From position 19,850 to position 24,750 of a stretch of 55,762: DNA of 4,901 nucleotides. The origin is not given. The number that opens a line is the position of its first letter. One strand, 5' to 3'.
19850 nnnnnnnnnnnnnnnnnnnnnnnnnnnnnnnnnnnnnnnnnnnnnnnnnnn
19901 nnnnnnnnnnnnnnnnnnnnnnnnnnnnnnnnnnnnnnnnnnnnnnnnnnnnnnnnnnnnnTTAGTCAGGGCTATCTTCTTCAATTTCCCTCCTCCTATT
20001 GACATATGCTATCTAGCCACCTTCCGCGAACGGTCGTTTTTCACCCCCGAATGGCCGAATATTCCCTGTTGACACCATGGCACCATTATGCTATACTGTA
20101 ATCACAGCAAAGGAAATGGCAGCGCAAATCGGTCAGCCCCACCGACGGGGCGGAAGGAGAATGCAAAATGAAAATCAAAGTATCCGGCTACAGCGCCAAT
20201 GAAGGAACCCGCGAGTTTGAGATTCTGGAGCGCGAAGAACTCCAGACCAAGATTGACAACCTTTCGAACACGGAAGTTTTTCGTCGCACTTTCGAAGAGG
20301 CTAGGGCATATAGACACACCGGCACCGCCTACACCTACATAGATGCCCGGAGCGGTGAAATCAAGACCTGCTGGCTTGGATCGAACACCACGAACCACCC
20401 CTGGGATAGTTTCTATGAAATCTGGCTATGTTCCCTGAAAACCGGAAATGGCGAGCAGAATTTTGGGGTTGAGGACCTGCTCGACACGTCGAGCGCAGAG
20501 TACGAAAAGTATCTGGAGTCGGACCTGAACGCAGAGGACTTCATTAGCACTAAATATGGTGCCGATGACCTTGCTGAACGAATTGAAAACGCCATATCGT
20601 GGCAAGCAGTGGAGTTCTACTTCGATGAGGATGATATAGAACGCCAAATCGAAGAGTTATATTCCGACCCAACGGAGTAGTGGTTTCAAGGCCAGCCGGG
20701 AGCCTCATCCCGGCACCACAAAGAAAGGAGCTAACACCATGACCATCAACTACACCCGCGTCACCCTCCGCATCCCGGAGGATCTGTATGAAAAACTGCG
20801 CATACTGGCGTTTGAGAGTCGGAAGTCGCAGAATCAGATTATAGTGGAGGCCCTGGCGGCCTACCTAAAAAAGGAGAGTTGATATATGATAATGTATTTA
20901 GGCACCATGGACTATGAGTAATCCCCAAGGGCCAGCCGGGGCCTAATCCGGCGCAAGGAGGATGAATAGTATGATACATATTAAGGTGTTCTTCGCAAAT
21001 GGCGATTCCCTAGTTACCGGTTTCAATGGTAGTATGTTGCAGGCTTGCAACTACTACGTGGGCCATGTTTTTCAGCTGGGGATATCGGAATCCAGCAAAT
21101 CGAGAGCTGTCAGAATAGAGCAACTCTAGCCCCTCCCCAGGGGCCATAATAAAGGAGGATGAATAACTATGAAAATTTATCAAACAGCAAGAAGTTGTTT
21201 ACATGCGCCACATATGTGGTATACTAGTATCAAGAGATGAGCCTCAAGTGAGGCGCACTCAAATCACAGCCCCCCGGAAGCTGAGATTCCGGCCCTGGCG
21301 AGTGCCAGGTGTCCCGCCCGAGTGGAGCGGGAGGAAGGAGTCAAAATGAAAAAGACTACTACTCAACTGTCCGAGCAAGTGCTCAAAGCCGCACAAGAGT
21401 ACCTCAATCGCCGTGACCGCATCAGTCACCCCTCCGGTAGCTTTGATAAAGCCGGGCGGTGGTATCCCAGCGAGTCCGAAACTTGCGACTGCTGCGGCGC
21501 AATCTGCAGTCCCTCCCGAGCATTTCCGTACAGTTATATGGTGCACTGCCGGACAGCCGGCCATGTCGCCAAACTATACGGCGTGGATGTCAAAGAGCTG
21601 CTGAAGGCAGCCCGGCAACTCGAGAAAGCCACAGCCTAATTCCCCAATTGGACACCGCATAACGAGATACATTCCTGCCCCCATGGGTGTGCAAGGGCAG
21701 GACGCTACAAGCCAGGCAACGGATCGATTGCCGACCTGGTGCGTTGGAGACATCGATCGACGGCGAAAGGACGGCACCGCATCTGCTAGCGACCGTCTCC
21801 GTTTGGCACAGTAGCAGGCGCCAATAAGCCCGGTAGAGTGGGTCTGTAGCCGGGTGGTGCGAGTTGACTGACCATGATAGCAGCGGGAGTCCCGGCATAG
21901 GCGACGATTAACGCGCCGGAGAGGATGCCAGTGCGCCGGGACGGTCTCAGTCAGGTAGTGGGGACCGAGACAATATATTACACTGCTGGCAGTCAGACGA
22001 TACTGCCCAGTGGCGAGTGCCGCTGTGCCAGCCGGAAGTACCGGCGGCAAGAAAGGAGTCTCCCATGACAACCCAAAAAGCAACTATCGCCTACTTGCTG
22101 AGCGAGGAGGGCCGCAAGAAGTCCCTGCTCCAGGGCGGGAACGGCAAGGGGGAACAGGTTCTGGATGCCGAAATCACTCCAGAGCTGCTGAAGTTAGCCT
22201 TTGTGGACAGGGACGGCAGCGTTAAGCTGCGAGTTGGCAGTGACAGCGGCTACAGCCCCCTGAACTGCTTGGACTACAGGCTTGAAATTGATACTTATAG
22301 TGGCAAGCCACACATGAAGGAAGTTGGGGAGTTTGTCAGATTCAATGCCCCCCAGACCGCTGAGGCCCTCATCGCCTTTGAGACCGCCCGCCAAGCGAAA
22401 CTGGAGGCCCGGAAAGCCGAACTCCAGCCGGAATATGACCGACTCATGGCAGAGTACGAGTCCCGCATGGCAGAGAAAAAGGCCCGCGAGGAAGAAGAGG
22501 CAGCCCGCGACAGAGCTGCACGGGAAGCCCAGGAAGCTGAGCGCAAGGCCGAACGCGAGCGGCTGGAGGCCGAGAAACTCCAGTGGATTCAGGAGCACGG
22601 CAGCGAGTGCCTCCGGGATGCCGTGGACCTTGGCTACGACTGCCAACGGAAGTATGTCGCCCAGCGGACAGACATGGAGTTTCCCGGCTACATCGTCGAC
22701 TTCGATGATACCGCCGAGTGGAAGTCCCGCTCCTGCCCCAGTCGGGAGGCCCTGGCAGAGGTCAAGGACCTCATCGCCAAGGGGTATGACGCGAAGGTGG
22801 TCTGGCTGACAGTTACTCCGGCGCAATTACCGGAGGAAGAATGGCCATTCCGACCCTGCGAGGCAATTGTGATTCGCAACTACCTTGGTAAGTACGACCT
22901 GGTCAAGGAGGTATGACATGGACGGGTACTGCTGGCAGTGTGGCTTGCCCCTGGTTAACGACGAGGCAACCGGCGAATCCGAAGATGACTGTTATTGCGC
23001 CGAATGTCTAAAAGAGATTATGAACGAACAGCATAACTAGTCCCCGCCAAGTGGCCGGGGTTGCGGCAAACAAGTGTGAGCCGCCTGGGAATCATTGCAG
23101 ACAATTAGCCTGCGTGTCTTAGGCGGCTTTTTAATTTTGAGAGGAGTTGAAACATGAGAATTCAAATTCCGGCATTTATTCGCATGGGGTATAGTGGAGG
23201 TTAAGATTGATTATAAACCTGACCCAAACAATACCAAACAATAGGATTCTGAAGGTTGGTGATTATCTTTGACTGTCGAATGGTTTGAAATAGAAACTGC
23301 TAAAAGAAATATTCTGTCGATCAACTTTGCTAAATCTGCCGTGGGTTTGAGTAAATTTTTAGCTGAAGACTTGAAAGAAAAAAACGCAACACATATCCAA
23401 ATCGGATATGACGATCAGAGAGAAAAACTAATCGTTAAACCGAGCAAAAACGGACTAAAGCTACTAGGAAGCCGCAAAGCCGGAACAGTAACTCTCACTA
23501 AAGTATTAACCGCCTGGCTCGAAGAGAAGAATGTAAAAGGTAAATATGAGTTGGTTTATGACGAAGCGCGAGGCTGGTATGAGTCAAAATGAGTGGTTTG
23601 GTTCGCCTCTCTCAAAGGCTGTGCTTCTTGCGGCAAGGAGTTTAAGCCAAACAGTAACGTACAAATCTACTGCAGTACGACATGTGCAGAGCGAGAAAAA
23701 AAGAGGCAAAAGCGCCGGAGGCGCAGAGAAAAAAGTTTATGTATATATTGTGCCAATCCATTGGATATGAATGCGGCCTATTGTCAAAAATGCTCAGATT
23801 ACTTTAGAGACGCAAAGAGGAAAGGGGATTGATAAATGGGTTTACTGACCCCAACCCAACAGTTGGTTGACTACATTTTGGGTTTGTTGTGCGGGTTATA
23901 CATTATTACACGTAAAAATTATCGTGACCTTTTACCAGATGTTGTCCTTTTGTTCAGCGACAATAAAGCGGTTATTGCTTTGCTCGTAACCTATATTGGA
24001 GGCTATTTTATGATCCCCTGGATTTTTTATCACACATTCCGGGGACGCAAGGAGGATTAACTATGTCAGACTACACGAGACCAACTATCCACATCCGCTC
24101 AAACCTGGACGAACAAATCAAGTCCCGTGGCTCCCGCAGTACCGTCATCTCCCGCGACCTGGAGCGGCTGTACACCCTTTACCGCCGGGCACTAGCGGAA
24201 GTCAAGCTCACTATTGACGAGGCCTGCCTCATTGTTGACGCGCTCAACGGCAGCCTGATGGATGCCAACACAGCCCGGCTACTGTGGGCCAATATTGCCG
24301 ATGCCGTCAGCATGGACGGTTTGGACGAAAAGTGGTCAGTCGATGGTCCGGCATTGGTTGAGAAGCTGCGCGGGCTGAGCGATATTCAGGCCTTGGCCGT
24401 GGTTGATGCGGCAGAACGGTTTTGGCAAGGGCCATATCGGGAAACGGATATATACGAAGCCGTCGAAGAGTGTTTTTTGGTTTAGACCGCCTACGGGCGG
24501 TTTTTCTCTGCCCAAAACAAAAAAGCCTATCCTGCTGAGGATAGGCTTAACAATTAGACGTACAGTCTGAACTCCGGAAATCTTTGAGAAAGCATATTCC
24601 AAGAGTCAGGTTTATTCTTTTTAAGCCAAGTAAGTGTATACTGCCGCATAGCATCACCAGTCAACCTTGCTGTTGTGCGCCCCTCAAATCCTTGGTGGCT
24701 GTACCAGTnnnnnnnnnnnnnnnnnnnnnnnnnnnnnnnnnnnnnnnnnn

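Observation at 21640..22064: A ~425-nt GC-rich, ORF-free, densely structured element inside the cargo operon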

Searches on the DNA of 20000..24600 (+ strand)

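Call 16: search_dna_similar(query=window:20000-24600:+, collection=phages, mode=distant, max_rows=20)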
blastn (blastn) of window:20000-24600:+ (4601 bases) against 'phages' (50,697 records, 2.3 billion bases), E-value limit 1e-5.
No match.
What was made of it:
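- Tried and rejected: blastn of the 4.6-kb cassette against 50,697 phage records: no match (call 16).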

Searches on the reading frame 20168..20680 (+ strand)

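Call 14: search_protein_families(library=pfam, proteins=[window:20168-20680:+], max_evalue=0.01)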
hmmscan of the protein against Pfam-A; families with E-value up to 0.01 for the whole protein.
window:20168-20680:+ (170 aa): 0 families

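Call 15: search_protein_families(library=phrogs, proteins=[window:20168-20680:+], max_evalue=0.001)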
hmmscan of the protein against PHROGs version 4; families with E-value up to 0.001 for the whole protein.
window:20168-20680:+ (170 aa): 0 families

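Call 50: search_protein_families(library=pfam, proteins=[window:20168-20680:+], max_evalue=1)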
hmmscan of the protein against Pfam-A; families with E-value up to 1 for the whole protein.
window:20168-20680:+ (170 aa): 1 family
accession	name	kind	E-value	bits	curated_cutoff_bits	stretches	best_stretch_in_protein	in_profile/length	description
PF23907.1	DUF7249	-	0.026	15.9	27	1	83-164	11-86/93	Family of unknown function (DUF7249)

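Call 67: search_protein_families(library=padloc, proteins=[window:20168-20680:+], max_evalue=0.01)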
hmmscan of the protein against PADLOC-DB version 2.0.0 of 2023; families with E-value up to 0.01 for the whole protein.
window:20168-20680:+ (170 aa): 0 families

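Call 68: search_protein_families(library=ncbifam, proteins=[window:20168-20680:+], max_evalue=0.01)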
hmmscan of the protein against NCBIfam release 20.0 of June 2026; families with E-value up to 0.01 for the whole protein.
window:20168-20680:+ (170 aa): 0 families

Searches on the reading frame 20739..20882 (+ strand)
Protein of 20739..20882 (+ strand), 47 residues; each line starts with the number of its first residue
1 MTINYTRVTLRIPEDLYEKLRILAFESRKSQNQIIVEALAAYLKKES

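Call 50: search_protein_families(library=pfam, proteins=[window:20739-20882:+], max_evalue=1)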
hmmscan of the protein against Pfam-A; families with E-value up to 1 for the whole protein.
window:20739-20882:+ (47 aa): 8 families
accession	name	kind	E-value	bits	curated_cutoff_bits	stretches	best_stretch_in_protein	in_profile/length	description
PF01402.27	RHH_1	-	1.2e-06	28.6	20.5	1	7-45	1-39/39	Ribbon-helix-helix protein, copG family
PF05534.18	HicB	-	0.00057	20.2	21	1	9-39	21-51/51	HicB family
PF12651.13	RHH_3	-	0.00061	20.1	21.6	1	6-45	3-42/44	Ribbon-helix-helix domain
PF07878.17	RHH_5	-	0.0027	17.8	26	1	6-25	2-21/43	CopG-like RHH_1 or ribbon-helix-helix domain, RHH_5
PF03869.20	Arc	-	0.01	16.1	20.4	1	9-47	8-46/50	Arc-like DNA binding domain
PF20605.4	Antitox_RHH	-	0.035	14.7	27.2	1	18-44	17-43/50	Antitoxin-like ribbon-helix-helix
PF22180.2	RH3_dom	-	0.056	14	27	1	6-44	8-46/66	RH3 domain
PF13820.11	NCOA6_TRADD-N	-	0.12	12.6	22.5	1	4-31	46-73/144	Nuclear receptor coactivator 6, TRADD-N domain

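Call 67: search_protein_families(library=padloc, proteins=[window:20739-20882:+], max_evalue=0.01)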
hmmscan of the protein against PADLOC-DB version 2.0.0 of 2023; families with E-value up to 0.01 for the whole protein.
window:20739-20882:+ (47 aa): 0 families

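Call 68: search_protein_families(library=ncbifam, proteins=[window:20739-20882:+], max_evalue=0.01)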
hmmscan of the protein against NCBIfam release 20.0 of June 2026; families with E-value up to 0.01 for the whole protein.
window:20739-20882:+ (47 aa): 2 families
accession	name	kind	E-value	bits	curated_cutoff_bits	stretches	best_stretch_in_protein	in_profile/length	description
NF041551.1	YlcI_YnfO_N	subfamily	0.002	18.1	30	1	6-44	3-40/42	YlcI/YnfO family protein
NF008671.0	PRK11675.1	equivalog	0.0045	17.4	62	1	6-46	51-91/95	LexA regulated protein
